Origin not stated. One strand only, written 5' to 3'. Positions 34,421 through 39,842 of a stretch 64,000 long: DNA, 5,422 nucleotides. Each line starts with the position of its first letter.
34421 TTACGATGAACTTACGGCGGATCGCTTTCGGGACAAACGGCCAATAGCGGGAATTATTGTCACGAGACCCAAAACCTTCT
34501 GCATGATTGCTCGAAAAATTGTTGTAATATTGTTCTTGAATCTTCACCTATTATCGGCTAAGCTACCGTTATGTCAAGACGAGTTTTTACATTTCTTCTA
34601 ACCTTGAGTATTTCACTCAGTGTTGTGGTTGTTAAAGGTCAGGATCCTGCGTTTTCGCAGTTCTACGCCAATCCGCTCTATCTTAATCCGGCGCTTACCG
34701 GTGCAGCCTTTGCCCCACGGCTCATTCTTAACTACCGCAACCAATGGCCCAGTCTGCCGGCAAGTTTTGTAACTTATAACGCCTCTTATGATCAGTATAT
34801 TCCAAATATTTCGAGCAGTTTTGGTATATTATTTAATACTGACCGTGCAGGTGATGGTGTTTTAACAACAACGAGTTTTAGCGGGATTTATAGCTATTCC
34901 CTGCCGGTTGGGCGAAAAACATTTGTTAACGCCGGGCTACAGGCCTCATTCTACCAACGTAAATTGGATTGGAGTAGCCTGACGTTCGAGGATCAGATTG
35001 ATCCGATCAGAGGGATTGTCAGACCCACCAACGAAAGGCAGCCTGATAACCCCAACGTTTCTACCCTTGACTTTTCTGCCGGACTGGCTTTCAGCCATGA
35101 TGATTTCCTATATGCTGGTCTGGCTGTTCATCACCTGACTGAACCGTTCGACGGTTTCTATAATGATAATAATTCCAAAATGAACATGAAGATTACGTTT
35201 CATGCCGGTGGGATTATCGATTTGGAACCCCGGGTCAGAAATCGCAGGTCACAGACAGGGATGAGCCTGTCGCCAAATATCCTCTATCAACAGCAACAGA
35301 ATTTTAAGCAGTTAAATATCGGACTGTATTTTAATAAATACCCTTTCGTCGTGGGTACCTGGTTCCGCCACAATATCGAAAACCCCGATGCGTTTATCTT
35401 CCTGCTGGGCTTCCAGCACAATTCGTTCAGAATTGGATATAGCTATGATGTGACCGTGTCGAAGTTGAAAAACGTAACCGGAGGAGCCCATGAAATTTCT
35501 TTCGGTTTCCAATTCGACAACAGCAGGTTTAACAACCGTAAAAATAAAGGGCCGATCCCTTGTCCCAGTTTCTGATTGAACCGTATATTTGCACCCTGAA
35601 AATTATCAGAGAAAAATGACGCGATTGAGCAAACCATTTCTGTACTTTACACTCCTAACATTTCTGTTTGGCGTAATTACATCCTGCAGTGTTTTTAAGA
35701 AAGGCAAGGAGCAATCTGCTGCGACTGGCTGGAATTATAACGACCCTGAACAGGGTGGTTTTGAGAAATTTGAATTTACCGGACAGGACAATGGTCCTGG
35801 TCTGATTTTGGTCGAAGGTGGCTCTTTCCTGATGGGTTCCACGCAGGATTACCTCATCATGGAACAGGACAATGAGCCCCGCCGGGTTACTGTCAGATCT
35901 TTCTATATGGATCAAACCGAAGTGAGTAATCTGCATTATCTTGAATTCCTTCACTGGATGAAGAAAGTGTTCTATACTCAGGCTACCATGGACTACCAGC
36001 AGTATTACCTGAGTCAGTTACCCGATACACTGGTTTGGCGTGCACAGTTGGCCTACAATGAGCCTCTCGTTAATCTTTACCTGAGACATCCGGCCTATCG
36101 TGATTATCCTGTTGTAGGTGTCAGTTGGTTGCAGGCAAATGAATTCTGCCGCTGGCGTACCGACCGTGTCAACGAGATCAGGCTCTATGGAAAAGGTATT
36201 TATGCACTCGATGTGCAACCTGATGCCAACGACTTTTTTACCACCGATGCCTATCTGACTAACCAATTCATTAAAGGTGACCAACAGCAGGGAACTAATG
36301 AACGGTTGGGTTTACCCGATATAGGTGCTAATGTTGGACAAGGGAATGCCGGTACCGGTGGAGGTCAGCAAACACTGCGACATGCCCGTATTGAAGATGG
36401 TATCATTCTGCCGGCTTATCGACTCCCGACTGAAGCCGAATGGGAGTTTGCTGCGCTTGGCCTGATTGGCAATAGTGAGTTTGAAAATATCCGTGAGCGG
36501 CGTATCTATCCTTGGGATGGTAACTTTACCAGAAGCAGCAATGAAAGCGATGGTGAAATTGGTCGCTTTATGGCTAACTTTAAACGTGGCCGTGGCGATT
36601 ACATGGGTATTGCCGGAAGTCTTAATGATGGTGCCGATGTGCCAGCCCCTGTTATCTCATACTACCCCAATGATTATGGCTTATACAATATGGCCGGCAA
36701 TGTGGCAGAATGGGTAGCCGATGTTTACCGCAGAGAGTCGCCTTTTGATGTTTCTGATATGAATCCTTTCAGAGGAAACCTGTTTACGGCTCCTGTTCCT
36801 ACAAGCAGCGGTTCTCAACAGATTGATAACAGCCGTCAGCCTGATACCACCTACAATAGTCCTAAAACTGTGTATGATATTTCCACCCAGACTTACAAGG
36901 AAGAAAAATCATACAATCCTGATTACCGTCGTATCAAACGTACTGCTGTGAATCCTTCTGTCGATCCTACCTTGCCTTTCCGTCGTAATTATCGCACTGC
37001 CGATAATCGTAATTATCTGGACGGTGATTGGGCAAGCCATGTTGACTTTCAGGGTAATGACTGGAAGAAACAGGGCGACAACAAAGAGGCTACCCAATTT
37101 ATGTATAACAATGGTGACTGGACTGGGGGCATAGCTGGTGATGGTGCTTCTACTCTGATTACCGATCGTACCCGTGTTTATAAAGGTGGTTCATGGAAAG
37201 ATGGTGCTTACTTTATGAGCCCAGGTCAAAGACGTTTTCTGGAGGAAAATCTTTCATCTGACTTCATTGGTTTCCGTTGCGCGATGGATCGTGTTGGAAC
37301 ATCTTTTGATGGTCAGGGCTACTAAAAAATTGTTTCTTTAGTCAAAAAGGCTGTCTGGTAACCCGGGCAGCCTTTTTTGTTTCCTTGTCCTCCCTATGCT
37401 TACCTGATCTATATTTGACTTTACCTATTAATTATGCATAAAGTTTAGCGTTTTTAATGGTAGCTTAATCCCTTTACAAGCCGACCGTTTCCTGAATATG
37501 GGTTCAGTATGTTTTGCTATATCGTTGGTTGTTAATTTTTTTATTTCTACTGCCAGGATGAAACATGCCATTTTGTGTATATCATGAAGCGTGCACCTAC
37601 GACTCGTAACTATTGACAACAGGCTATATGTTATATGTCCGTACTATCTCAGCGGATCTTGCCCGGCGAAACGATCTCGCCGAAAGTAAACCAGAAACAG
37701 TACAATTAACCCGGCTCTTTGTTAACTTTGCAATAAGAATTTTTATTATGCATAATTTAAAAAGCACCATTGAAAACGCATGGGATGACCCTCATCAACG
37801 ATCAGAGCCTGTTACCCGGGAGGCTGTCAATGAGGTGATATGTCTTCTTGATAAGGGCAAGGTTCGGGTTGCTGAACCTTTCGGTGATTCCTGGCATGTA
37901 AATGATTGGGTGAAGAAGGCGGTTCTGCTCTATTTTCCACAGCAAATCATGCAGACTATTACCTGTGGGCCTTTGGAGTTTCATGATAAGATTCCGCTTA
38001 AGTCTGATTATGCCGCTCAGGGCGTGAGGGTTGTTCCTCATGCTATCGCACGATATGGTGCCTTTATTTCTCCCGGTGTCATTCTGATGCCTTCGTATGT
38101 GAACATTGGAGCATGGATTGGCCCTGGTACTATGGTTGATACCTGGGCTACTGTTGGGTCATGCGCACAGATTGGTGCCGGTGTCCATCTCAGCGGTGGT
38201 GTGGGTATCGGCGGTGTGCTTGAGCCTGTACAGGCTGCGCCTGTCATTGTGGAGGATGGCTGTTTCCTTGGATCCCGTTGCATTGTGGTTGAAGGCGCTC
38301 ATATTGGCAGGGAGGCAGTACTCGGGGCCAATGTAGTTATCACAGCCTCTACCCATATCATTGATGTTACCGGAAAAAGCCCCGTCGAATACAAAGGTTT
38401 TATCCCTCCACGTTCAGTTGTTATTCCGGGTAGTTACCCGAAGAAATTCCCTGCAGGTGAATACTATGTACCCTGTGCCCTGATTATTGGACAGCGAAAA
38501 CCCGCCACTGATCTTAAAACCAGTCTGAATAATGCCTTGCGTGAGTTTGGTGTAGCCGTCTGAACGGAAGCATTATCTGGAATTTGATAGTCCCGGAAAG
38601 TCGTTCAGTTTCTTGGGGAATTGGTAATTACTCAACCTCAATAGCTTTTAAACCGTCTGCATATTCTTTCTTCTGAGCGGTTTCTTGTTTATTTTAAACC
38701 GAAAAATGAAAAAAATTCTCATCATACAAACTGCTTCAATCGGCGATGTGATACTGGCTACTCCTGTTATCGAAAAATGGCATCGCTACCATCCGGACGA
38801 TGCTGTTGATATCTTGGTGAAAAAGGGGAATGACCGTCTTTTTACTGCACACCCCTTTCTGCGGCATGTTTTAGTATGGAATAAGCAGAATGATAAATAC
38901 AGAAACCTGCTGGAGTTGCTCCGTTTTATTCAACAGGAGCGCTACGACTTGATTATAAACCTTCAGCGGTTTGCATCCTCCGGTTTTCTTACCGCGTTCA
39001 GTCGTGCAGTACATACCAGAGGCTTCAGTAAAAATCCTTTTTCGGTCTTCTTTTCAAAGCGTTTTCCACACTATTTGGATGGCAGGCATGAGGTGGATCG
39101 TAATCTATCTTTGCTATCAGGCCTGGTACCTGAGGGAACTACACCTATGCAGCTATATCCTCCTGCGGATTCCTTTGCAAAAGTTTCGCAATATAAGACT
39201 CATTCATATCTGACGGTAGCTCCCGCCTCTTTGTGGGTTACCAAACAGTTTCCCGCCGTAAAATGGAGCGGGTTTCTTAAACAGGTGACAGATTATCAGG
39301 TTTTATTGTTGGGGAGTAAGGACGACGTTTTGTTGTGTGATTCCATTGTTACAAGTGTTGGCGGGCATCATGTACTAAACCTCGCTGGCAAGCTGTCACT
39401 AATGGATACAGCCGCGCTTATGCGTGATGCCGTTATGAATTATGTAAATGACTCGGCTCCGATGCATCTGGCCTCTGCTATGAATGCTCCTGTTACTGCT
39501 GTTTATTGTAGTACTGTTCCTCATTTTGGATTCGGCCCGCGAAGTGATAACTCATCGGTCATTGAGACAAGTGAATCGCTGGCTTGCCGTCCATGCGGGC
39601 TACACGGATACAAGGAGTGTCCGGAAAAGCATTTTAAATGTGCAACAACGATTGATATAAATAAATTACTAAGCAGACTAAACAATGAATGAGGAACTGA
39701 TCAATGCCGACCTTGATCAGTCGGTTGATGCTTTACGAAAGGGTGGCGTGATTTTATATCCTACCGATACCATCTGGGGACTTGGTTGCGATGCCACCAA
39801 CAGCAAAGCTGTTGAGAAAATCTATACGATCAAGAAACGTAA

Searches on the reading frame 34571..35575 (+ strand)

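Call 62: search_protein_families(library=pfam, proteins=[window:34571-35575:+], max_evalue=0.00001)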
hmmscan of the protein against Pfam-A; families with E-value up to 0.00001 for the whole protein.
window:34571-35575:+ (334 aa): 1 family
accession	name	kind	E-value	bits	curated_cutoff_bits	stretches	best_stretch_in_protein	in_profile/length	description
PF11751.14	PorP_SprF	-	7e-67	226.3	22.3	1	22-313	3-273/273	Type IX secretion system membrane protein PorP/SprF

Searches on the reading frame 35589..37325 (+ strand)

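Call 62: search_protein_families(library=pfam, proteins=[window:35589-37325:+], max_evalue=0.00001)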
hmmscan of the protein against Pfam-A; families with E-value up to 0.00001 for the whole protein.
window:35589-37325:+ (578 aa): 1 family
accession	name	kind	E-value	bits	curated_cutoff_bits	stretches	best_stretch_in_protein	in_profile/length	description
PF03781.23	FGE-sulfatase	-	1.2e-40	140.2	23.3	1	70-386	3-199/255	Sulfatase-modifying factor enzyme 1-like domain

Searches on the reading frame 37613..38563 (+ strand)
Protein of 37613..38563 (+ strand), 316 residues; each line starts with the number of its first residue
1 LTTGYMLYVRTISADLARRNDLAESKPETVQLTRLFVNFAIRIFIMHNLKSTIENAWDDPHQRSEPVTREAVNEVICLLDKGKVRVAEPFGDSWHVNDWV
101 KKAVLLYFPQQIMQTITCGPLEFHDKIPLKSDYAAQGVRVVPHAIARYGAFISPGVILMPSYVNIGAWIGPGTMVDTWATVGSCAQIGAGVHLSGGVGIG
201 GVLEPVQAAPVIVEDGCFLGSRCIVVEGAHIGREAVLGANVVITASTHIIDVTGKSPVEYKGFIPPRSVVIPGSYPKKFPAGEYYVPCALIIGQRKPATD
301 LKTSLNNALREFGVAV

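Call 62: search_protein_families(library=pfam, proteins=[window:37613-38563:+], max_evalue=0.00001)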
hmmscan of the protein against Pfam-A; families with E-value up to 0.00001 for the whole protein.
window:37613-38563:+ (316 aa): 3 families
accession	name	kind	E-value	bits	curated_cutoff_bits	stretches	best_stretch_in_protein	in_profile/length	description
PF14805.11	THDPS_N_2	-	4.5e-22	78.4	25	1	48-109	1-66/67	Tetrahydrodipicolinate N-succinyltransferase N-terminal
PF00132.30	Hexapep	-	2e-12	46.7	27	1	211-244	2-35/36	Bacterial transferase hexapeptide (six repeats)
PF14602.12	Hexapep_2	-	9.2e-12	44.9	27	1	210-245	1-34/34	Hexapeptide repeat of succinyl-transferase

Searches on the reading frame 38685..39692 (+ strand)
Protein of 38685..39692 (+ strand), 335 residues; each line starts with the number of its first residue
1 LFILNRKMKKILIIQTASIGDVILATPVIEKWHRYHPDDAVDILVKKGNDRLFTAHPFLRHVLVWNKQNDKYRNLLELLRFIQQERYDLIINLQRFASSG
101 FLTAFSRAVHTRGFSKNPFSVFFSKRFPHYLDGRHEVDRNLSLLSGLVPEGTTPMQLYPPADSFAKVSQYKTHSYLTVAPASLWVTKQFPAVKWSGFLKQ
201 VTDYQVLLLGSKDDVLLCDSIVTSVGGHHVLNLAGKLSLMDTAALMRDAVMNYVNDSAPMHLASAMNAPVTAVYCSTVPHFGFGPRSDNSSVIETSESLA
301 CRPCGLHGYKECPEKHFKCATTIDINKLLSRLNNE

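Call 62: search_protein_families(library=pfam, proteins=[window:38685-39692:+], max_evalue=0.00001)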
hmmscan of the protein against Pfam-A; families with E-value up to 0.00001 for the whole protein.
window:38685-39692:+ (335 aa): 1 family
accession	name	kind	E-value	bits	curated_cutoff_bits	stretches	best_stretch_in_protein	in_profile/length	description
PF01075.23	Glyco_transf_9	-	2.4e-26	93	22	1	77-296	3-230/247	Glycosyltransferase family 9 (heptosyltransferase)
